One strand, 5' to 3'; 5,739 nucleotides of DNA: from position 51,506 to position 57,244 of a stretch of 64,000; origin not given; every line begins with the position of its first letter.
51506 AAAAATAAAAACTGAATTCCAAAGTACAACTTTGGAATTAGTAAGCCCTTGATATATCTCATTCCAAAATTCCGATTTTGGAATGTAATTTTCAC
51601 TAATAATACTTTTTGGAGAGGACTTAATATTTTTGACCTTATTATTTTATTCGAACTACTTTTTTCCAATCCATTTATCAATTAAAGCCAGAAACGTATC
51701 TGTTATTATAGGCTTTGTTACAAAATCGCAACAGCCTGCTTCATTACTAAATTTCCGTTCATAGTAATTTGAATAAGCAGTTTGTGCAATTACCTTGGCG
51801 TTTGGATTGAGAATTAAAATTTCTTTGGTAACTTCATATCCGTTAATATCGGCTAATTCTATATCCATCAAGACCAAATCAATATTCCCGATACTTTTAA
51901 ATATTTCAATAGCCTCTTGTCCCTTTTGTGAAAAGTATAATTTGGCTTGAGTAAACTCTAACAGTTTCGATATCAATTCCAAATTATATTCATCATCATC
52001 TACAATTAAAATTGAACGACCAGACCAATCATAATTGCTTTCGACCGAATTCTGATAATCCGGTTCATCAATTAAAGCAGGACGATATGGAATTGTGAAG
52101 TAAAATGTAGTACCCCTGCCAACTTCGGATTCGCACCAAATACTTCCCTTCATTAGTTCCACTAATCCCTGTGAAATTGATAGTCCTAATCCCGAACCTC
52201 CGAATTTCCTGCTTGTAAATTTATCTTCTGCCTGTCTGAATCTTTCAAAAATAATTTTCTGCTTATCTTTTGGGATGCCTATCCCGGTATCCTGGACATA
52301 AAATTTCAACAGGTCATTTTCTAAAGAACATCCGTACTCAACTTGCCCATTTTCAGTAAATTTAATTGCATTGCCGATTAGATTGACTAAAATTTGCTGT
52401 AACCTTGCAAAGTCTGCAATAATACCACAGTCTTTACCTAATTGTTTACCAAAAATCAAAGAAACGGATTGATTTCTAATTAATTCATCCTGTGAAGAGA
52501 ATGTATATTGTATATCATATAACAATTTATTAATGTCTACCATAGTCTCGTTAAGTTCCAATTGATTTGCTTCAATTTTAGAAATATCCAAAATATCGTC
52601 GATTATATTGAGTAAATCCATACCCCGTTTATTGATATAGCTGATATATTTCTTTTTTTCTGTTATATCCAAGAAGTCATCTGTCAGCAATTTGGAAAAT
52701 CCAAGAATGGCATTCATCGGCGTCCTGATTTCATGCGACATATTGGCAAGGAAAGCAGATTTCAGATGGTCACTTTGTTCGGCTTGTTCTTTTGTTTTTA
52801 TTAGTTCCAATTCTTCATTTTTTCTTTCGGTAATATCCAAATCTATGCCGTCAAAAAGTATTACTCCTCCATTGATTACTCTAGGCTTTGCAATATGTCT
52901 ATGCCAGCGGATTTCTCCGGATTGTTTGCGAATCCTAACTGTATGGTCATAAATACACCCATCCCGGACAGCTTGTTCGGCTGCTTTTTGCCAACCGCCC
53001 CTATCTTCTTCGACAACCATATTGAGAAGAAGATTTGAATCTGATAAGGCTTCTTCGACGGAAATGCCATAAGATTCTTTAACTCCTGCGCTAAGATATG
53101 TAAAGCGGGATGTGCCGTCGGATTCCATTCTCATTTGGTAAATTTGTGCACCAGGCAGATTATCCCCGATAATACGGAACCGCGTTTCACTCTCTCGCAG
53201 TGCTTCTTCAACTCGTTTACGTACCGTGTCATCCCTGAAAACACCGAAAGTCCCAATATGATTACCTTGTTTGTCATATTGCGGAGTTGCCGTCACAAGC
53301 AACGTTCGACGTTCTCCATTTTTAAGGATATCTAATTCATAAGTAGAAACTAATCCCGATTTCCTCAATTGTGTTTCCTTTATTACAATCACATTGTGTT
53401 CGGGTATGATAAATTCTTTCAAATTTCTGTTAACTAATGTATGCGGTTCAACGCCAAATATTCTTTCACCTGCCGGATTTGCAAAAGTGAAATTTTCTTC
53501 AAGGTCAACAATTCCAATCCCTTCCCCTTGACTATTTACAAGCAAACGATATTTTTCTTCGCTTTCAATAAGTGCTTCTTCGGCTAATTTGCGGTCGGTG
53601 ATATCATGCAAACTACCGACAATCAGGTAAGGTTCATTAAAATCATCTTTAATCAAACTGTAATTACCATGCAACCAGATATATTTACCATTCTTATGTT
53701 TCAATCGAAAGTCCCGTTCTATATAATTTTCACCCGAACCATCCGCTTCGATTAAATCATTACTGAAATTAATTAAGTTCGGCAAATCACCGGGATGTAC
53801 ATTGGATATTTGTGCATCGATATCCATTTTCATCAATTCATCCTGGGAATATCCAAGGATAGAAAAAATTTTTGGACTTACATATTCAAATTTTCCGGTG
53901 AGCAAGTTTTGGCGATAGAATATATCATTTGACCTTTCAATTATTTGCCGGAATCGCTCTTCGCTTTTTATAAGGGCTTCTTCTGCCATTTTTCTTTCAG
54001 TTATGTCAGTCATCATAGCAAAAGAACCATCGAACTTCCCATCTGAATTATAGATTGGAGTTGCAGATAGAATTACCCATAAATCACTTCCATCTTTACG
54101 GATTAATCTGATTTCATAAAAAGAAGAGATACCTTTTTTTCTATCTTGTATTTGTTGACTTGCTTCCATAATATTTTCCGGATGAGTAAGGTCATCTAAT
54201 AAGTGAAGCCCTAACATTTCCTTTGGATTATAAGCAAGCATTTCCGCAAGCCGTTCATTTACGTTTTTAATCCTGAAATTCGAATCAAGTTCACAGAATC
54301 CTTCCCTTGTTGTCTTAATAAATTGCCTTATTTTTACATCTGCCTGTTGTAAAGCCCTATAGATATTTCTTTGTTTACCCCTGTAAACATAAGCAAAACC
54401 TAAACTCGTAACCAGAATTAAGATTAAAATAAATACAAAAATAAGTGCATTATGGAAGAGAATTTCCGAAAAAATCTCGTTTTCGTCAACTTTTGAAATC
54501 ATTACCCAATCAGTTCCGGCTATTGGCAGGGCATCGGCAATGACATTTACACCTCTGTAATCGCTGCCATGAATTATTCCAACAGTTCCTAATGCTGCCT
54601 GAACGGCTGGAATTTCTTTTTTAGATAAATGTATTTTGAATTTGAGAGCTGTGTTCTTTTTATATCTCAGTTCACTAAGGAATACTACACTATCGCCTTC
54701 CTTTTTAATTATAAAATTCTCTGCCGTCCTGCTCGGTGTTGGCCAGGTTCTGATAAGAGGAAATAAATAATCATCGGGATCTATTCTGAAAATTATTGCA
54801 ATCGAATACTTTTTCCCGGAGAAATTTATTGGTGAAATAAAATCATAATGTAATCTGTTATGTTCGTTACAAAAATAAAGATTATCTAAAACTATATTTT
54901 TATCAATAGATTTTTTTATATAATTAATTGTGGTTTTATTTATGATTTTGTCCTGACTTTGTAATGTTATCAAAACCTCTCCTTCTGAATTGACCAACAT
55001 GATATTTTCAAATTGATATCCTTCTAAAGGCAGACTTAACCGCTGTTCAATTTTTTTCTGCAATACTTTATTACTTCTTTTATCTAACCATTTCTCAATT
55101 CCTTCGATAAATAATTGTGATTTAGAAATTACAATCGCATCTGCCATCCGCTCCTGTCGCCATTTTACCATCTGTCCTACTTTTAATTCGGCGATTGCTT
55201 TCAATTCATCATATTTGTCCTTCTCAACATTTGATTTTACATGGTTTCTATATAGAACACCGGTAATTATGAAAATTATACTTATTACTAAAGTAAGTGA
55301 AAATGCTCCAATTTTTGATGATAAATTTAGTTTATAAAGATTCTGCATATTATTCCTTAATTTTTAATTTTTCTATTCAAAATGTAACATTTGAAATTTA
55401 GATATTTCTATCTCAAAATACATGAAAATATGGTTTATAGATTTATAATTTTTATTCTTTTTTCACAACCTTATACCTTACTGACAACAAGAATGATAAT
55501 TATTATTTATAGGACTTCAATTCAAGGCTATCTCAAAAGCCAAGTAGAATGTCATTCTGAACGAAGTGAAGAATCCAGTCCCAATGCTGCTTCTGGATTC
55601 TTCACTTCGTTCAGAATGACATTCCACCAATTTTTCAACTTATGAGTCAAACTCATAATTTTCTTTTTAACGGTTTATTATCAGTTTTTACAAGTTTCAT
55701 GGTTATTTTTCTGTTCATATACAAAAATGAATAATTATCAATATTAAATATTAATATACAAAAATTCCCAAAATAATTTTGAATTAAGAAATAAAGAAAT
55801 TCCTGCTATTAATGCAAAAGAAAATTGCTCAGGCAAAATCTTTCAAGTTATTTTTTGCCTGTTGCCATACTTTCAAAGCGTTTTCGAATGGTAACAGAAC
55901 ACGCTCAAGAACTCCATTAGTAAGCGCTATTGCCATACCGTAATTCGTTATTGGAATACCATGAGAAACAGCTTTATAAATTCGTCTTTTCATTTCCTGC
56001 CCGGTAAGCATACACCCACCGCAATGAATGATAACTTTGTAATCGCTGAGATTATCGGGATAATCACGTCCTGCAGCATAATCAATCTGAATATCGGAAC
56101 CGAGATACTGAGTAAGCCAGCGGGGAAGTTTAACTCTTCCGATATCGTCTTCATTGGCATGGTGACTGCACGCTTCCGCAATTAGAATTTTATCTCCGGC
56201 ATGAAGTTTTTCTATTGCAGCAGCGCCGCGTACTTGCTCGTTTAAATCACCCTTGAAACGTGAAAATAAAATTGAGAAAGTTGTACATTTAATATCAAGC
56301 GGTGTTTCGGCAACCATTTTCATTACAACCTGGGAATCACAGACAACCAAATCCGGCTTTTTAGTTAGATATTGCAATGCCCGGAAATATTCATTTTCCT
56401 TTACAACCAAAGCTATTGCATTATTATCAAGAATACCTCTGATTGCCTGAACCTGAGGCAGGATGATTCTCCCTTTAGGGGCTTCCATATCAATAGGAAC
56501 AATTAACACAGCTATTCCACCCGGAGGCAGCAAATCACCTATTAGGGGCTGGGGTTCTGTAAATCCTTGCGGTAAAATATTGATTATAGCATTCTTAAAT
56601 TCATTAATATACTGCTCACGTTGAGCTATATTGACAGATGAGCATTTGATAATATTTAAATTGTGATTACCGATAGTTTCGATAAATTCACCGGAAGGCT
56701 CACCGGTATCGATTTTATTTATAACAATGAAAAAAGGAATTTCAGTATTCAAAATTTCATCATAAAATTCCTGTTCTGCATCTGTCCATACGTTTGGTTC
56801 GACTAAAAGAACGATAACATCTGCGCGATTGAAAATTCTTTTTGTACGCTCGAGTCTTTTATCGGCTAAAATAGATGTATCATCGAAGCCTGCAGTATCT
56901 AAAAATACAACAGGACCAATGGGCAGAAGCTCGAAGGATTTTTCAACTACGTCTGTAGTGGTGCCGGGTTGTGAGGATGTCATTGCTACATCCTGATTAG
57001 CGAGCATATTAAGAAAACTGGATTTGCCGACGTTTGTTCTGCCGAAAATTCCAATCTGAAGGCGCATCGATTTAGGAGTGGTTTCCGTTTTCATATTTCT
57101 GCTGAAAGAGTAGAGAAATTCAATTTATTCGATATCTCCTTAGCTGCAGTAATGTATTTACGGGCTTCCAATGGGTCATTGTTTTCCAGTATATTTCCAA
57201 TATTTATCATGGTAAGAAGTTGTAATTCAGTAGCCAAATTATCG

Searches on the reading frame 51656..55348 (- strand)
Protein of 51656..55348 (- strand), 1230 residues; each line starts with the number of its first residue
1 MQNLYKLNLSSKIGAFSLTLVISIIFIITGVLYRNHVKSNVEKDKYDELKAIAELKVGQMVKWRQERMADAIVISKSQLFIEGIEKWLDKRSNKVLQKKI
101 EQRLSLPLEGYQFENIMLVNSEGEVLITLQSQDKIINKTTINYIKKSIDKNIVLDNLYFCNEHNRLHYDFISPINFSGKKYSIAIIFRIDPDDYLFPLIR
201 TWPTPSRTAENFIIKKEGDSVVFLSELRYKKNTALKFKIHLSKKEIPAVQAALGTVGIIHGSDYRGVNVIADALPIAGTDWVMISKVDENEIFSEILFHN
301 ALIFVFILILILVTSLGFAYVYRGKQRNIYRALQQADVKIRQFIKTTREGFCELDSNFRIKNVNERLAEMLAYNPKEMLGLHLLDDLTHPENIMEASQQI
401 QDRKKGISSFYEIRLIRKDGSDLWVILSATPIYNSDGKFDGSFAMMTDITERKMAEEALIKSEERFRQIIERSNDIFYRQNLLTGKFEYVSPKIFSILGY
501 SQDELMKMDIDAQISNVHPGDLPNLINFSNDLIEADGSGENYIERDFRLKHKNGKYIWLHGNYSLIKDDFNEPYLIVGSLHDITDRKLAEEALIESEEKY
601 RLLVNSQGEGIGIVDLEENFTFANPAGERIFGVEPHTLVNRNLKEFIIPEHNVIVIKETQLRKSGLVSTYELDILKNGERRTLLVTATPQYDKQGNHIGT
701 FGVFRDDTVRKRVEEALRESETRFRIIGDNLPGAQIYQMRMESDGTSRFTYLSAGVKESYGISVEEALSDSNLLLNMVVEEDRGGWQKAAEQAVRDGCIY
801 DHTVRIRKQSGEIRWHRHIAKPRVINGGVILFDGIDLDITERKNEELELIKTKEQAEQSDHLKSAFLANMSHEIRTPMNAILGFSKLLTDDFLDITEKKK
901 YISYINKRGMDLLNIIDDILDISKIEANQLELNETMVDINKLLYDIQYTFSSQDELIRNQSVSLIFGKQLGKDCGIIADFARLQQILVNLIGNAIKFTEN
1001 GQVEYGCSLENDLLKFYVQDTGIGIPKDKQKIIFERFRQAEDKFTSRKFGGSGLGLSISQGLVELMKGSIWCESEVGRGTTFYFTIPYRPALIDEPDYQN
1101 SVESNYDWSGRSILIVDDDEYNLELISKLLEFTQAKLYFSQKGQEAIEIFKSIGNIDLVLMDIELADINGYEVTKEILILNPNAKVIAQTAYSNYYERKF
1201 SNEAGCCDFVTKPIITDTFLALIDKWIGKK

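Call 7: search_protein_families(library=pfam, proteins=[window:51656-55348:-], max_evalue=0.01)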
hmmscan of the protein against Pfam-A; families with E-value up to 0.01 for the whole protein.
window:51656-55348:- (1230 aa): 11 families
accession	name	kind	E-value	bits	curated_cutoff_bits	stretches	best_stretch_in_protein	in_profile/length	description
PF08447.18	PAS_3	-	4.4e-45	152.3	25.6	4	489-578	3-87/89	PAS fold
PF00989.32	PAS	-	3.9e-34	117.5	22.6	2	598-706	1-112/113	PAS fold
PF13426.13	PAS_9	-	6e-34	116.8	27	3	349-451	2-103/103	PAS domain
PF08448.16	PAS_4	-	1.1e-28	100.1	23.1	2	349-453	6-109/110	PAS fold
PF02518.31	HATPase_c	-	1.3e-28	100.1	26.4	1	979-1089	2-110/111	Histidine kinase-, DNA gyrase B-, and HSP90-like ATPase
PF00512.31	HisKA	-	6.6e-19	68.2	26.9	1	863-927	2-65/66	His Kinase A (phospho-acceptor) domain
PF00072.30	Response_reg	-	6.6e-18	65.3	30.2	1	1113-1223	1-110/111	Response regulator receiver domain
PF13188.13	PAS_8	-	1.5e-14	53.7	21.8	1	598-644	1-44/65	PAS domain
PF12860.13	PAS_7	-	0.0017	18.9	27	0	347-457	4-115/115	PAS fold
PF14598.12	PAS_11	-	0.0021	18.4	25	0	483-573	10-93/109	PAS domain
PF13596.12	PAS_10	-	0.0027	18.8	22.1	0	352-450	13-106/106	PAS domain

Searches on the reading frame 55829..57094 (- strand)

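Call 61: search_protein_families(library=pfam, proteins=[window:55829-57094:-], max_evalue=0.001)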
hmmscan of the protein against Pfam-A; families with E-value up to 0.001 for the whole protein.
window:55829-57094:- (421 aa): 6 families
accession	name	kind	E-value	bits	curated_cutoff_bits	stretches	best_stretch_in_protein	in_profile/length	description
PF18133.7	HydF_tetramer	-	1.2e-45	154.6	22.6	1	287-400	3-116/118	Hydrogen maturase F tetramerization domain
PF18128.7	HydF_dimer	-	8.1e-39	132.2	23.4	1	184-282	1-99/99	Hydrogen maturase F dimerization domain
PF01926.29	MMR_HSR1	-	4e-21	75.7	21.9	1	13-127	1-113/113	50S ribosome-binding GTPase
PF00350.29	Dynamin_N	-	1.2e-08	35.6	27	1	14-46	1-33/168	Dynamin family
PF02421.24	FeoB_N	-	3.2e-06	27.2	27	1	13-141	2-128/156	Ferrous iron transport protein B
PF03193.22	RsgA_GTPase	-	0.00036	20.9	30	0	16-40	111-135/174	RsgA GTPase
